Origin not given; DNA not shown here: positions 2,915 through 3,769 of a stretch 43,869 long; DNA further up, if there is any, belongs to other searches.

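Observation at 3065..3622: Lipoprotein encoded between repressor and integrase: superinfection-exclusion candidate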

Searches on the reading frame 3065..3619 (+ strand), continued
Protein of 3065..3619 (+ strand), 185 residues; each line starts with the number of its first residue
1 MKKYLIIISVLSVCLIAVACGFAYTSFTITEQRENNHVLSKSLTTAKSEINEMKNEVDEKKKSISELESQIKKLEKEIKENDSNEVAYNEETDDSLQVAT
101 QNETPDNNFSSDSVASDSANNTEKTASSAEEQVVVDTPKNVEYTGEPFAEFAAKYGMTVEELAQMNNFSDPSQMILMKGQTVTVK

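Call 27: fold_search(model_id=the predicted structure, library=pdb)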
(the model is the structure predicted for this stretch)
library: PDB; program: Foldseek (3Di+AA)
matches with E <= 10: 50; with E <= 0.001: 0
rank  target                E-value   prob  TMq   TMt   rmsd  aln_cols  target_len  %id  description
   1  4xcm_B                1.4e-02  1.00  0.21  0.18   2.6        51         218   25  Crystal structure of the putative NlpC/P60 D,L endopeptidase from T. thermophilus (released 2015-01-14)
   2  4uz2_A                2.7e-02  1.00  0.22  0.40   1.7        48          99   27  Crystal structure of the N-terminal LysM domains from the putative NlpC/P60 D,L endopeptidase from T. thermophilus (released 2015-01-14)
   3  4uz2_B                4.0e-02  1.00  0.22  0.40   1.9        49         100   26  Crystal structure of the N-terminal LysM domains from the putative NlpC/P60 D,L endopeptidase from T. thermophilus (released 2015-01-14)
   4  4uz2_C                4.3e-02  1.00  0.22  0.40   2.0        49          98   26  Crystal structure of the N-terminal LysM domains from the putative NlpC/P60 D,L endopeptidase from T. thermophilus (released 2015-01-14)
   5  4uz2_D                4.3e-02  0.99  0.21  0.38   2.5        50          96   26  Crystal structure of the N-terminal LysM domains from the putative NlpC/P60 D,L endopeptidase from T. thermophilus (released 2015-01-14)
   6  4s3j_A                5.2e-02  1.00  0.22  0.10   1.9        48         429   29  Crystal structure of the Bacillus cereus spore cortex-lytic enzyme SleL (released 2015-08-19)
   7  5jce_A                6.8e-02  0.99  0.21  0.13   2.4        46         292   35  Crystal structure of OsCEBiP complex (released 2016-06-08)
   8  4uz3_B                7.8e-02  1.00  0.22  0.42   1.7        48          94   27  Crystal structure of the N-terminal LysM domains from the putative NlpC/P60 D,L endopeptidase from T. thermophilus bou (released 2015-01-14)
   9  5k2l                  9.0e-02  0.98  0.21  0.67   2.5        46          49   24  Crystal structure of LysM domain from Volvox carteri chitinase (released 2017-02-22)
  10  8rhf_A                1.0e-01  0.99  0.22  0.13   2.3        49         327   26  Lytic Transglycosylase MltD of Pseudomonas aeruginosa bound to the Natural Product Bulgecin A, with two LysM domains (released 2024-04-17)
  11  4b8v_A                1.0e-01  0.99  0.22  0.21   2.4        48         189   27  Cladosporium fulvum LysM effector Ecp6 in complex with a beta-1,4- linked N-acetyl-D-glucosamine tetramer (released 2013-07-17)
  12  8rhf_B                1.0e-01  0.99  0.21  0.12   2.3        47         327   28  Lytic Transglycosylase MltD of Pseudomonas aeruginosa bound to the Natural Product Bulgecin A, with two LysM domains (released 2024-04-17)
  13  4s3j_C                1.3e-01  0.99  0.22  0.10   1.8        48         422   29  Crystal structure of the Bacillus cereus spore cortex-lytic enzyme SleL (released 2015-08-19)
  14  5jce_B                1.9e-01  0.93  0.20  0.13   2.8        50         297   34  Crystal structure of OsCEBiP complex (released 2016-06-08)
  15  5bum_A                2.0e-01  0.97  0.22  0.72   2.5        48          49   23  Crystal Structure of LysM domain from Equisetum arvense chitinase A (released 2016-06-08)
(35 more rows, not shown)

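Call 30: find_homologous_proteins(query=A2, max_evalue=0.001)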
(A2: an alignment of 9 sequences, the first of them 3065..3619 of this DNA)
Query A2 (9 sequences) (185 aa, profile of the alignment): 9 proteins with E <= 0.001 among 3381 candidates.
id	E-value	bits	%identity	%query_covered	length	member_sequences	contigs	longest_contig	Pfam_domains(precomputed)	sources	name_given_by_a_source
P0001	3.3e-86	306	92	100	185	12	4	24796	-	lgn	-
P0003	7.8e-86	305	89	100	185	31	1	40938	-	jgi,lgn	-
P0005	9.1e-86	304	86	100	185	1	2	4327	-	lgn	-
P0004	4.6e-85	302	86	100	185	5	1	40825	-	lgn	-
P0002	2.9e-84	299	89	100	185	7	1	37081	-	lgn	-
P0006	8.0e-84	298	85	100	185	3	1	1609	-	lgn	-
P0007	1.3e-83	297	85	100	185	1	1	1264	PF01476.27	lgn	-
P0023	1.1e-59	219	30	100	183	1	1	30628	-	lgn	-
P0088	1.6e-55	206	28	99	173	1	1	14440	-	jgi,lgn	jgi:hypothetical protein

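Call 31: search_protein_families(library=padloc, proteins=[window:3065-3619:+, P0023, P0011, P0088], max_evalue=1)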
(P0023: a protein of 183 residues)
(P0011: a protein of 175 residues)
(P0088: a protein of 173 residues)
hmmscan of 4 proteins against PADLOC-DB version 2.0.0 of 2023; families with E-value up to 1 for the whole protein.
window:3065-3619:+ (185 aa): 25 families
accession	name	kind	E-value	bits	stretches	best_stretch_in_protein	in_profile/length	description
PDLC02722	PbeC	-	1e-05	22.4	1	29-122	359-452/643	PbeC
PDLC03865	LmuB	-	0.00012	18.5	1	36-116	378-452/1007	-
PDLC03859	LmuB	-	0.00017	19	1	31-99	350-420/611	-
PDLC02747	PbeC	-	0.0023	14.9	1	33-87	210-264/632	PbeC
PDLC00518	JetC1|JetC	-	0.0024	13.7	1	30-164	699-832/1112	DUF3584 domain; MukB-like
PDLC00551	JetC2|JetC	-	0.0024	13.7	1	33-132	873-1026/1365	DUF3584 domain; MukB-like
PDLC03863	LmuB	-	0.0027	14.4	1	39-121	353-440/610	-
PDLC02723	PbeC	-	0.003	14.1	1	39-108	203-272/618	PbeC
PDLC00519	JetC1|JetC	-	0.0034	13.6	1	37-160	699-823/1097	DUF3584 domain; MukB-like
PDLC00550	JetC2|JetC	-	0.0047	12.7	1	33-95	319-388/1355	DUF3584 domain; MukB-like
PDLC00512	JetC1|JetC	-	0.0057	12.7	1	31-136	700-804/1123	DUF3584 domain; MukB-like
PDLC00580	JetC3|JetC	-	0.0061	12.8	1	31-127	295-392/1068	DUF3584 domain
PDLC00513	JetC1|JetC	-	0.0069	12.4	1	32-162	705-837/1140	DUF3584 domain; MukB-like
PDLC02190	DUF3780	-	0.0093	13.2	1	57-152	179-271/361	-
PDLC00259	LmuB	-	0.011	12.6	1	29-92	214-277/588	AAA ATPase domain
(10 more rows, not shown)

P0023 (183 aa): 22 families
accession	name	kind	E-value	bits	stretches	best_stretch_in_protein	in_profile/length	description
PDLC02057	Cas10d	-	1.6e-05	22.3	1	15-137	54-177/462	-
PDLC04891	PDC-S06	-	0.0017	14.8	1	33-150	416-531/858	-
PDLC00580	JetC3|JetC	-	0.0031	13.8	1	34-149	354-464/1068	DUF3584 domain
PDLC04719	PDC-M59C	-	0.0033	15.6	1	7-132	9-136/165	-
PDLC00256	LmuB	-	0.011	12.5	1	33-120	313-398/563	AAA ATPase domain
PDLC00006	DruC1|DruC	-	0.034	10.6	1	38-126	221-309/626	Unknown function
PDLC00553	JetC2|JetC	-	0.064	9.1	1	24-147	271-392/1361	DUF3584 domain; MukB-like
PDLC00519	JetC1|JetC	-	0.067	9.3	1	30-136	273-371/1097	DUF3584 domain; MukB-like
PDLC05062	PDC-S66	-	0.069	10.6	1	36-144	3-111/282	-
PDLC00551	JetC2|JetC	-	0.11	8.3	1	32-131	865-962/1365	DUF3584 domain; MukB-like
PDLC00517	JetC1|JetC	-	0.13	8.5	1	30-120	701-789/1119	DUF3584 domain; MukB-like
PDLC00581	JetC3|JetC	-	0.14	7.9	1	34-128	793-907/1473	DUF3584 domain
PDLC03863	LmuB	-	0.17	8.5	1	37-129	344-440/610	-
PDLC00512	JetC1|JetC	-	0.17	7.8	1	30-138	692-798/1123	DUF3584 domain; MukB-like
PDLC03868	LmuB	-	0.22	7.7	1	31-148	342-458/1035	-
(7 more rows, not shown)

P0011 (175 aa): 44 families (the best 25 are shown)
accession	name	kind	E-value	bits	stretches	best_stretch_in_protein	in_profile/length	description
PDLC00550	JetC2|JetC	-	1e-06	24.8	1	11-115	329-433/1355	DUF3584 domain; MukB-like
PDLC03863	LmuB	-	1.1e-06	25.6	1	20-151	338-476/610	-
PDLC03865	LmuB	-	4.5e-05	19.8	1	21-111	613-712/1007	-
PDLC03859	LmuB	-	4.9e-05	20.7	1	16-94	339-418/611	-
PDLC03976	PD-Lambda-1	-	8.2e-05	19.7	1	15-100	67-150/491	-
PDLC00553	JetC2|JetC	-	0.00015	17.8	1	18-119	276-377/1361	DUF3584 domain; MukB-like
PDLC00551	JetC2|JetC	-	0.00015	17.7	1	16-105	339-1011/1365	DUF3584 domain; MukB-like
PDLC00581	JetC3|JetC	-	0.00023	17.1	1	16-123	786-892/1473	DUF3584 domain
PDLC00519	JetC1|JetC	-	0.0006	16.1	1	16-118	696-798/1097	DUF3584 domain; MukB-like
PDLC00580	JetC3|JetC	-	0.00061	16.1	1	16-104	354-808/1068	DUF3584 domain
PDLC00515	JetC1|JetC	-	0.0013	14.8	1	13-106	760-854/1212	DUF3584 domain; MukB-like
PDLC00507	JetC1|JetC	-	0.0018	14.6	1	13-111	751-848/1215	DUF3584 domain; MukB-like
PDLC00518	JetC1|JetC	-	0.0018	14.2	1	17-101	690-774/1112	DUF3584 domain; MukB-like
PDLC00512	JetC1|JetC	-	0.0019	14.3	1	16-151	696-833/1123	DUF3584 domain; MukB-like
PDLC03868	LmuB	-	0.0021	14.4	1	14-113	626-728/1035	-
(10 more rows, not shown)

P0088 (173 aa): 2 families
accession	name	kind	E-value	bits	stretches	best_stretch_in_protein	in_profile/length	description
PDLC00025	DruG2|DruG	-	0.022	11.3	1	28-140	355-461/704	Unknown function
PDLC03812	RTasRmuC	-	0.046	10.3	1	1-113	1-107/439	DRT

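Call 32: find_encoding_contigs(protein=P0023, flank=7000, max_places=3)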
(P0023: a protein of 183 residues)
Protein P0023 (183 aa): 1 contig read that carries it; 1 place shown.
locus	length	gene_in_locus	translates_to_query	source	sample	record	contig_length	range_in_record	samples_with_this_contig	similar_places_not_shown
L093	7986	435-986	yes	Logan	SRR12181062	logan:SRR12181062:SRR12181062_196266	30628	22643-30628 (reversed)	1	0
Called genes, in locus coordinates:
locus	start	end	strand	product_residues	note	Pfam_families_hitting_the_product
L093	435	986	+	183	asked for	-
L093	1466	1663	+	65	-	-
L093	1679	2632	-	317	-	PF01510:Amidase_2, PF01471:PG_binding_1 (faint)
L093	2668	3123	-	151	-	PF05105:Phage_holin_4_1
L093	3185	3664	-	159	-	PF21939:Gp10_C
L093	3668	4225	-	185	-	-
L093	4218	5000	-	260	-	PF10651:BppU_N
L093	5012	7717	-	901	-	PF06605:Prophage_tail (weak), PF18013:Phage_lysozyme2, PF01551:Peptidase_M23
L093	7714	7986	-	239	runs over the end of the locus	-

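Call 33: find_encoding_contigs(protein=P0088, flank=7000, max_places=3)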
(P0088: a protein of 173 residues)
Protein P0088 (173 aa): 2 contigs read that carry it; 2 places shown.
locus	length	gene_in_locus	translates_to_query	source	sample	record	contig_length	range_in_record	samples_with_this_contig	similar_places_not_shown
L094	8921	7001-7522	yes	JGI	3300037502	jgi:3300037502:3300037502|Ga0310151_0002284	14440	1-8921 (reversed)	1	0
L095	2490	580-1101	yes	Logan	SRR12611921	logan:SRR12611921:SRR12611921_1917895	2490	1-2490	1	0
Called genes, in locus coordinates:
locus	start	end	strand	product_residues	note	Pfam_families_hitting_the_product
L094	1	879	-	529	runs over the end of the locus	PF00270:DEAD, PF04851:ResIII, PF18766:SWI2_SNF2, PF00271:Helicase_C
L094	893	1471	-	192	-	-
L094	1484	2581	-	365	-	PF13479:AAA_24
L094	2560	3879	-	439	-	PF02463:SMC_N (weak), PF13175:AAA_15, PF13476:AAA_23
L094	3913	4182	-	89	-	-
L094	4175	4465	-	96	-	PF07022:Phage_CI_repr (weak), PF01381:HTH_3, PF12844:HTH_19 (weak), PF13443:HTH_26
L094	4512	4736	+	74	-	PF09954:DUF2188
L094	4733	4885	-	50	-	-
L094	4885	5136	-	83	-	-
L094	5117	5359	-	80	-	-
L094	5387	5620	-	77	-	PF13560:HTH_31 (weak), PF01381:HTH_3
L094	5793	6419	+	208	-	PF01022:HTH_5 (weak), PF09339:HTH_IclR (weak), PF13412:HTH_24 (weak), PF01381:HTH_3, PF13443:HTH_26 (weak), PF13560:HTH_31, PF00717:Peptidase_S24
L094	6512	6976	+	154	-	-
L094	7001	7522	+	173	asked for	-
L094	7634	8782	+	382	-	PF00589:Phage_integrase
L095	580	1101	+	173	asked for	-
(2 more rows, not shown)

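Call 37: find_related_loci(query=P0011, collection=viral_contigs, flank=7000)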
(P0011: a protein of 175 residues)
Query P0011 (175 aa) in viral_contigs; peptide patterns used: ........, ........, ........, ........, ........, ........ (x = any residue, [..] = any of these).
33 stretches matched a pattern, but none encodes a relative of the query by tblastn (E <= 1e-3).

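Call 38: find_related_loci(query=P0088, collection=viral_contigs, flank=7000)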
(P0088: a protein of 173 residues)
Query P0088 (173 aa) in viral_contigs; peptide patterns used: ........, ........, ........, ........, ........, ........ (x = any residue, [..] = any of these).
20 stretches matched a pattern; 1 encode a relative of the query (tblastn E <= 1e-3); 1 distinct loci.
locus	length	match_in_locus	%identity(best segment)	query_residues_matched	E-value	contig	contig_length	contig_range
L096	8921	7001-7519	100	1-173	2e-114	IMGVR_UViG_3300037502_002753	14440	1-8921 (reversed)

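Call 39: find_related_loci(query=P0023, collection=viral_contigs, flank=7000)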
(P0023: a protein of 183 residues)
Query P0023 (183 aa) in viral_contigs; peptide patterns used: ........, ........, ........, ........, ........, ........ (x = any residue, [..] = any of these).
24 stretches matched a pattern, but none encodes a relative of the query by tblastn (E <= 1e-3).

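Call 41: find_related_loci(query=P0011, collection=metagenome_contigs, flank=7000)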
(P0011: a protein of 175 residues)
Query P0011 (175 aa) in metagenome_contigs; peptide patterns used: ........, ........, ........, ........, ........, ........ (x = any residue, [..] = any of these).
250 stretches matched a pattern, but none encodes a relative of the query by tblastn (E <= 1e-3).

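Call 42: list_cluster_members(proteins=[P0011, P0023, P0088, window:3065-3619:+])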
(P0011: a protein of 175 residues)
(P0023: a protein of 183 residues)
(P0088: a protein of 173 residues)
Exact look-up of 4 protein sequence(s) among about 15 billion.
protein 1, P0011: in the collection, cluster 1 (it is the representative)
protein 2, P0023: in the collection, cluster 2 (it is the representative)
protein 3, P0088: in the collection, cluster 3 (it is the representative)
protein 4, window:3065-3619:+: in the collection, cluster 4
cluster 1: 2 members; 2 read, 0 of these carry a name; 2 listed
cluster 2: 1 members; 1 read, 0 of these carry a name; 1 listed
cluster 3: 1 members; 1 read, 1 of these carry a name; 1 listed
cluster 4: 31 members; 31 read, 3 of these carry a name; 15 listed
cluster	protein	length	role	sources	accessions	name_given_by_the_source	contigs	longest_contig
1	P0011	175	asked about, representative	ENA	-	-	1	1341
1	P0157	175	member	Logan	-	-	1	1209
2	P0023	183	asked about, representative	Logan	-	-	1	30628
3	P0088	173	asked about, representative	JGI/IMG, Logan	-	hypothetical protein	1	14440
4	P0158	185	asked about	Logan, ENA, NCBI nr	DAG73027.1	MAG TPA: SECRETED 45 KDA PROTEIN CYCLE, PEPTIDOGLYCAN, CHAP, CELL [Caudoviricetes sp.]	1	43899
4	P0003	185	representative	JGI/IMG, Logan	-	-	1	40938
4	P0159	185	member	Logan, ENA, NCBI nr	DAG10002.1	MAG TPA: SECRETED 45 KDA PROTEIN CYCLE, PEPTIDOGLYCAN, CHAP, CELL [Caudoviricetes sp.]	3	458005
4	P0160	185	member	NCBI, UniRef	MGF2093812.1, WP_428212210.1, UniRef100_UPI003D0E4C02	LysM peptidoglycan-binding domain-containing protein [Enterococcus casseliflavus] | LysM peptidoglycan-binding domain-containing protein n=1 Tax=Enterococcus casseliflavus ...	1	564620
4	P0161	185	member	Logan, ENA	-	-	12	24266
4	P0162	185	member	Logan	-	-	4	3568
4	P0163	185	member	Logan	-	-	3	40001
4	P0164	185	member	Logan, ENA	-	-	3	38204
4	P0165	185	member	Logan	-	-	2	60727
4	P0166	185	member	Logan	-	-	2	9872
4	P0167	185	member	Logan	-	-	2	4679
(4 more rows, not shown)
